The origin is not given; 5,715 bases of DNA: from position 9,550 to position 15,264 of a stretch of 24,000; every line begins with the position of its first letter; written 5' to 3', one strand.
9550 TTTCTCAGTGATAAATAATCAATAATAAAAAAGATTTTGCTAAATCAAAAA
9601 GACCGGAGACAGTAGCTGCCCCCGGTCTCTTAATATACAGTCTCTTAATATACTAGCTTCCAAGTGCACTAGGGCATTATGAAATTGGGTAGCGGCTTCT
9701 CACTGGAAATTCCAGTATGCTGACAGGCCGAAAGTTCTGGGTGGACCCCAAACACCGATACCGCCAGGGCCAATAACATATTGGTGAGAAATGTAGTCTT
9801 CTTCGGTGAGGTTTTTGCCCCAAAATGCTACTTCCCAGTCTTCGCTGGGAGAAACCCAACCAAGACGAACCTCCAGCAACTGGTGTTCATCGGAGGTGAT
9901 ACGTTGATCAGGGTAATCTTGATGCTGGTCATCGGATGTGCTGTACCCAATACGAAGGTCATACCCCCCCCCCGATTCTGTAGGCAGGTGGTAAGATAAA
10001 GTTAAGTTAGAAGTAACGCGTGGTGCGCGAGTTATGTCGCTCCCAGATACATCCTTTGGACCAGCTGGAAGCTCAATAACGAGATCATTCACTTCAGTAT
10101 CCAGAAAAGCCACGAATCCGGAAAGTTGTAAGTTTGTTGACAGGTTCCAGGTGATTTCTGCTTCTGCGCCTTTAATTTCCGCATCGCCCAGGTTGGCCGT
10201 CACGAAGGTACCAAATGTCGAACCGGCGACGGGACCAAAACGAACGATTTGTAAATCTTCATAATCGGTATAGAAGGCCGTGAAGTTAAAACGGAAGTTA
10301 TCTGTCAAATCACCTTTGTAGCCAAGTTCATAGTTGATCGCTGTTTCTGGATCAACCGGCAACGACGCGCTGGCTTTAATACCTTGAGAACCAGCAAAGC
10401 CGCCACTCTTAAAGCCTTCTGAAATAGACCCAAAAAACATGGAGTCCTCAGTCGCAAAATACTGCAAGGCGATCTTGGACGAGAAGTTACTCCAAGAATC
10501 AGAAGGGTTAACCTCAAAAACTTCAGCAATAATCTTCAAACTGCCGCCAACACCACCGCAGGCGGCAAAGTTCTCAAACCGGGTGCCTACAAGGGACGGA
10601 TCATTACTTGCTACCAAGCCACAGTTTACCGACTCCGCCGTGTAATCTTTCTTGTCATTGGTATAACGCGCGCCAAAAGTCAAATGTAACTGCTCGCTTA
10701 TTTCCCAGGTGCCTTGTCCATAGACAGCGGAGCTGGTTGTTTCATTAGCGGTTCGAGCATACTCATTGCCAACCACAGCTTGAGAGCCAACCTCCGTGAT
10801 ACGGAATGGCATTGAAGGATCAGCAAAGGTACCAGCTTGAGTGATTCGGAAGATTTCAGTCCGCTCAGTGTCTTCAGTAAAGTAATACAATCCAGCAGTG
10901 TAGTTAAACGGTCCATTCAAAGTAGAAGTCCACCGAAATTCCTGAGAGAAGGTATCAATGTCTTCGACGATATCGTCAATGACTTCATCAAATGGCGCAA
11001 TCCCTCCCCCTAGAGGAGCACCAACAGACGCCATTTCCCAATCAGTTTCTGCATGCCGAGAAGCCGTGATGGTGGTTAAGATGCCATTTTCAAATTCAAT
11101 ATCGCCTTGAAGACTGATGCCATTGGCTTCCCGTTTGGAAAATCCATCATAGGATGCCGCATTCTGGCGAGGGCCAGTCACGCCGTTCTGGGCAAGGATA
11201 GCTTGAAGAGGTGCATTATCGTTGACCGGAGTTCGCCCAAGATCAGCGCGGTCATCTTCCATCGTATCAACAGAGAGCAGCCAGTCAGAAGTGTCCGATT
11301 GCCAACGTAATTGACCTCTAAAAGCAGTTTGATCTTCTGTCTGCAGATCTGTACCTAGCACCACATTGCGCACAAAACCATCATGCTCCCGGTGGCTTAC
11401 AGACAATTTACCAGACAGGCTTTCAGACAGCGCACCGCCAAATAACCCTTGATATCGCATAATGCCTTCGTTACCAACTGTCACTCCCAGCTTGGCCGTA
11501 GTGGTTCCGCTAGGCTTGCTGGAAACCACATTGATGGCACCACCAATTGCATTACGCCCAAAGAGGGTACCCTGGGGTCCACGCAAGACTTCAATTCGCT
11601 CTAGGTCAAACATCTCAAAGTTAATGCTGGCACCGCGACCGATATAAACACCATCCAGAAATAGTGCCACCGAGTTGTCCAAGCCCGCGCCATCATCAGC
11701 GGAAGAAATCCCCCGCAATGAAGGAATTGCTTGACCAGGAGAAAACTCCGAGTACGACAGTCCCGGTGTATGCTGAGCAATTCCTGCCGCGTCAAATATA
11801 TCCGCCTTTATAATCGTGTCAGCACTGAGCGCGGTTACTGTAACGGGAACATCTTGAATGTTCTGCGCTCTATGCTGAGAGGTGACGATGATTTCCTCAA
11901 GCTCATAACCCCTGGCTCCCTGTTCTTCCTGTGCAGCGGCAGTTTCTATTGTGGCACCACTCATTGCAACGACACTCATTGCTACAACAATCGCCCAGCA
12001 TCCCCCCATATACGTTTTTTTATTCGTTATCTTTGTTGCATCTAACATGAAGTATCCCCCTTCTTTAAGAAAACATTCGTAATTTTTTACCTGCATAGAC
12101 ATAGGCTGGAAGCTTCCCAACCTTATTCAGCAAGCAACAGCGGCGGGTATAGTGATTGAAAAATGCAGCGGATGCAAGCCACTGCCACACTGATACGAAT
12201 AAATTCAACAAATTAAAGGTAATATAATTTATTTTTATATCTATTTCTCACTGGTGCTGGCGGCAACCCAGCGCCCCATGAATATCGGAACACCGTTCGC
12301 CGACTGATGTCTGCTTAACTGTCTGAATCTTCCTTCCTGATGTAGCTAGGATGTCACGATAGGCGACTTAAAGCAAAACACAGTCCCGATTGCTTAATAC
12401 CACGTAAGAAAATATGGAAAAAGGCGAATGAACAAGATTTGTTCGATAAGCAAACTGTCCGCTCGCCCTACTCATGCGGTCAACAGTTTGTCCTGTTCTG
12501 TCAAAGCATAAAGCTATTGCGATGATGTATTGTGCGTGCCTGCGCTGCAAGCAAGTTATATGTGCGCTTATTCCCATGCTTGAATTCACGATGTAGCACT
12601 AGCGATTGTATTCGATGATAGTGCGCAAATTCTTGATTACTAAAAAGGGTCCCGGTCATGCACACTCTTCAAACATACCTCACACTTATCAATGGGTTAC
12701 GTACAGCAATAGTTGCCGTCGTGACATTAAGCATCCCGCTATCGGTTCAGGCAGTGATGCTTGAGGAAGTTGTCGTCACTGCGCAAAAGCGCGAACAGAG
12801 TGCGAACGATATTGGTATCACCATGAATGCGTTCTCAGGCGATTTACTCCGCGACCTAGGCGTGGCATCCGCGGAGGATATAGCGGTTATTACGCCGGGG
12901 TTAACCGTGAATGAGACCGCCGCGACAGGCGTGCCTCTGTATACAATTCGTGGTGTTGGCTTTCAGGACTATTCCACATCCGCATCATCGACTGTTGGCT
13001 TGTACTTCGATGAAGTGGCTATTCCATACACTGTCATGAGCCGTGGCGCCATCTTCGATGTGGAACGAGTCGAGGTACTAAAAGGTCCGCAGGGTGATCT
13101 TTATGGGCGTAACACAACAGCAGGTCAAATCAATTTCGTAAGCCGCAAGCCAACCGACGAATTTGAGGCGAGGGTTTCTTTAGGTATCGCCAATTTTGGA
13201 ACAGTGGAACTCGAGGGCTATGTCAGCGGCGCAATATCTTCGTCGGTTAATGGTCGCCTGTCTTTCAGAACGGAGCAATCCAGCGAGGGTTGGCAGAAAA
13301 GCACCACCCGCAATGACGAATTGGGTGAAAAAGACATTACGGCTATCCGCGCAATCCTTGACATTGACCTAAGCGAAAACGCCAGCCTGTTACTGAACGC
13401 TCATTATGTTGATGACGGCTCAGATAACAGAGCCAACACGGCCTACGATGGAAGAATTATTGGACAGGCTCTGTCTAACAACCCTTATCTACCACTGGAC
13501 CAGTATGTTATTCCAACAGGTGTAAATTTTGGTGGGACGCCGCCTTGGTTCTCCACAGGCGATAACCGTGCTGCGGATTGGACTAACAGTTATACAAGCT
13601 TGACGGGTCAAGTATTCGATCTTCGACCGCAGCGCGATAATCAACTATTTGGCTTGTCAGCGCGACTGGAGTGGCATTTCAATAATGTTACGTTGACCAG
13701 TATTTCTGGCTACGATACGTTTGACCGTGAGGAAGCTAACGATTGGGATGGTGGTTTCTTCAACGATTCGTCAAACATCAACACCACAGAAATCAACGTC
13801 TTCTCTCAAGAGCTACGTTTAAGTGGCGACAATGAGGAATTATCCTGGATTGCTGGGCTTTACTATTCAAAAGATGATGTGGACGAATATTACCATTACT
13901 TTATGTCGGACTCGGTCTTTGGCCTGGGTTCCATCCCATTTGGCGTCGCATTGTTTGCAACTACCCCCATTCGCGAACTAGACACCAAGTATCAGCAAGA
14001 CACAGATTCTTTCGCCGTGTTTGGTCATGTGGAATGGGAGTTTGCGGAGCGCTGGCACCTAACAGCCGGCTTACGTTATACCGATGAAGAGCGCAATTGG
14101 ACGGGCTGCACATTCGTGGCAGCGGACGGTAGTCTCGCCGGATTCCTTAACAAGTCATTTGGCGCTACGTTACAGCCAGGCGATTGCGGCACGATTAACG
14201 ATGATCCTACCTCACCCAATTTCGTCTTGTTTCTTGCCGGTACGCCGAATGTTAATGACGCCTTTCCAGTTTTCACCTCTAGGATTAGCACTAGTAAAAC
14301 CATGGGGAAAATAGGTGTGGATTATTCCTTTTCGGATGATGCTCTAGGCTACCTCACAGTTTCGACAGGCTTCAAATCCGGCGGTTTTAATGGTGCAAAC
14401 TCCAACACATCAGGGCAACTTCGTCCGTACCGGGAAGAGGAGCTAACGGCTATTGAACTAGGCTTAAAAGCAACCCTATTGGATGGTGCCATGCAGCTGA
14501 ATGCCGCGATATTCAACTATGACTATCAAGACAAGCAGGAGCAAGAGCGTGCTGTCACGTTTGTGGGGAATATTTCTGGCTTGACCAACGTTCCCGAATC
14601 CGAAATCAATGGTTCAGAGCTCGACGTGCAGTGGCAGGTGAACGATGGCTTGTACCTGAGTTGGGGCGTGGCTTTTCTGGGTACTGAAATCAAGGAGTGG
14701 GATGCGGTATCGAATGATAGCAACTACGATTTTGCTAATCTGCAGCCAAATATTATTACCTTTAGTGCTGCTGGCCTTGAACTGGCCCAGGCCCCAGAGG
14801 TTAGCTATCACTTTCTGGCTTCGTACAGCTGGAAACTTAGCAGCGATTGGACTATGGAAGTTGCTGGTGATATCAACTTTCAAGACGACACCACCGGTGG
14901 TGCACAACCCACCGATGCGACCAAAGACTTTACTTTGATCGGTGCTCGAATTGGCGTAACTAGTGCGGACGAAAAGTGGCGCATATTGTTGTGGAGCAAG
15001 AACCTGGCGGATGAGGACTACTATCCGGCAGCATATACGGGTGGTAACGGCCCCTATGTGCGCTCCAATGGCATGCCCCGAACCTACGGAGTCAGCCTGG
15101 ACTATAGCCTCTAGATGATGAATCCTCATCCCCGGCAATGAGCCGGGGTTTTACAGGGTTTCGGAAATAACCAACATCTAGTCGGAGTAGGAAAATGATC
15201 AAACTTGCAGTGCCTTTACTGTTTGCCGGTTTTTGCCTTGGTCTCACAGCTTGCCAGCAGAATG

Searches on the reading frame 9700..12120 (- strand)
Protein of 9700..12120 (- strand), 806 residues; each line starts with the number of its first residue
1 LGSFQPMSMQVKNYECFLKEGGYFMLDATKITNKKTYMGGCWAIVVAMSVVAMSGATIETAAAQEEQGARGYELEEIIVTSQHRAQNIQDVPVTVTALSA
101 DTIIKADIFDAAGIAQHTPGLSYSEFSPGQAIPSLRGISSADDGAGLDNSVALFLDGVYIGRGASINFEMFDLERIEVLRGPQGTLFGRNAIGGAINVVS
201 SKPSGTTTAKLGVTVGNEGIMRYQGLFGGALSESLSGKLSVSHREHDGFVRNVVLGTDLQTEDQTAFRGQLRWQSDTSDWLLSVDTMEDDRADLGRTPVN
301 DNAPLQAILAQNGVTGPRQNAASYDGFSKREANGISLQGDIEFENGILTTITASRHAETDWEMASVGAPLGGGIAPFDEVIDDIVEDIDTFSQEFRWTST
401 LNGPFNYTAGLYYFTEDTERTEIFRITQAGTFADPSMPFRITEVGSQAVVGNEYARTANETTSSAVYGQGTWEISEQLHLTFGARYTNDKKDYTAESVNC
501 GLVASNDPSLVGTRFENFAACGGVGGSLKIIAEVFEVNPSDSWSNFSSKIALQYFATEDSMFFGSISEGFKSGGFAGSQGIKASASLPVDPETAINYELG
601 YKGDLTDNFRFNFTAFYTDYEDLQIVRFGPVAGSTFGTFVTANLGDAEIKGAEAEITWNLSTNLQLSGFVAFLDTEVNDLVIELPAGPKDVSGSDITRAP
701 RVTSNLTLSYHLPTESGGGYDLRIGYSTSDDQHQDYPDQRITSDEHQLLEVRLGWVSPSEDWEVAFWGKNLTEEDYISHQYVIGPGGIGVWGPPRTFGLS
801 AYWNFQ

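Call 6: search_protein_families(library=pfam, proteins=[window:9700-12120:-])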
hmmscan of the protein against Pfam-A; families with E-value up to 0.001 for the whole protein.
window:9700-12120:- (806 aa): 3 families
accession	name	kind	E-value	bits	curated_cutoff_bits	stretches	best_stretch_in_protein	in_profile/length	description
PF00593.30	TonB_dep_Rec_b-barrel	-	4.3e-41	142.6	27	1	288-771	36-436/436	TonB dependent receptor-like, beta-barrel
PF07715.20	Plug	-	1.4e-17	64.6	23.9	1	88-195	2-107/107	TonB-dependent Receptor Plug Domain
PF14905.12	OMP_b-brl_3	-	0.00049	19.7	27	0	590-679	214-301/408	Outer membrane protein beta-barrel family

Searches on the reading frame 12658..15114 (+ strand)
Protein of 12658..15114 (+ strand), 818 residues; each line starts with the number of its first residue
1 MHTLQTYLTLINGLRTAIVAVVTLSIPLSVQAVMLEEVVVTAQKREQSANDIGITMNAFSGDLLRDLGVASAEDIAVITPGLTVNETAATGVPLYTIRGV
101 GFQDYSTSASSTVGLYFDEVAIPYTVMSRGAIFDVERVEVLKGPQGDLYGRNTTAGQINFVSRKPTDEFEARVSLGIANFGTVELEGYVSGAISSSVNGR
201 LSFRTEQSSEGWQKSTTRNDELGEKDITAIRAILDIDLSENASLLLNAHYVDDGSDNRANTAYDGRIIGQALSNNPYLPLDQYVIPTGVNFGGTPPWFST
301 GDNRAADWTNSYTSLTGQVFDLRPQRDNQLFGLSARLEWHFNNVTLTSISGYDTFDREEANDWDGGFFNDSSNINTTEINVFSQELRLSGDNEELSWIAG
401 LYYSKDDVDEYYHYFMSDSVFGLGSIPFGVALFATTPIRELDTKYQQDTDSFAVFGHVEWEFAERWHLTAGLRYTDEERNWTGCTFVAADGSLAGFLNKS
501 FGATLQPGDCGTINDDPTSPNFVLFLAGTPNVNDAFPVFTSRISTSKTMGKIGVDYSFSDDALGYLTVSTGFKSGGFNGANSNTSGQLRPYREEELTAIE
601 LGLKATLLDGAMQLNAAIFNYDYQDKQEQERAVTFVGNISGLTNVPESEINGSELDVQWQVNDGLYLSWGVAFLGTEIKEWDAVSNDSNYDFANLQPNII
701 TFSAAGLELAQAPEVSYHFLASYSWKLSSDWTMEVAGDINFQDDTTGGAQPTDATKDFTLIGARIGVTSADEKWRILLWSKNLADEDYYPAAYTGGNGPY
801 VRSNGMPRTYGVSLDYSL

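Call 7: search_protein_families(library=pfam, proteins=[window:12658-15114:+])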
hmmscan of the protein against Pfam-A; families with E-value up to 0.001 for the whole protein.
window:12658-15114:+ (818 aa): 2 families
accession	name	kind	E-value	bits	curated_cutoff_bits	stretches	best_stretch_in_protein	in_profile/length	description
PF00593.30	TonB_dep_Rec_b-barrel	-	4.1e-25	90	27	1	288-783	27-436/436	TonB dependent receptor-like, beta-barrel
PF07715.20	Plug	-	2.1e-11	44.7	23.9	1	51-156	4-106/107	TonB-dependent Receptor Plug Domain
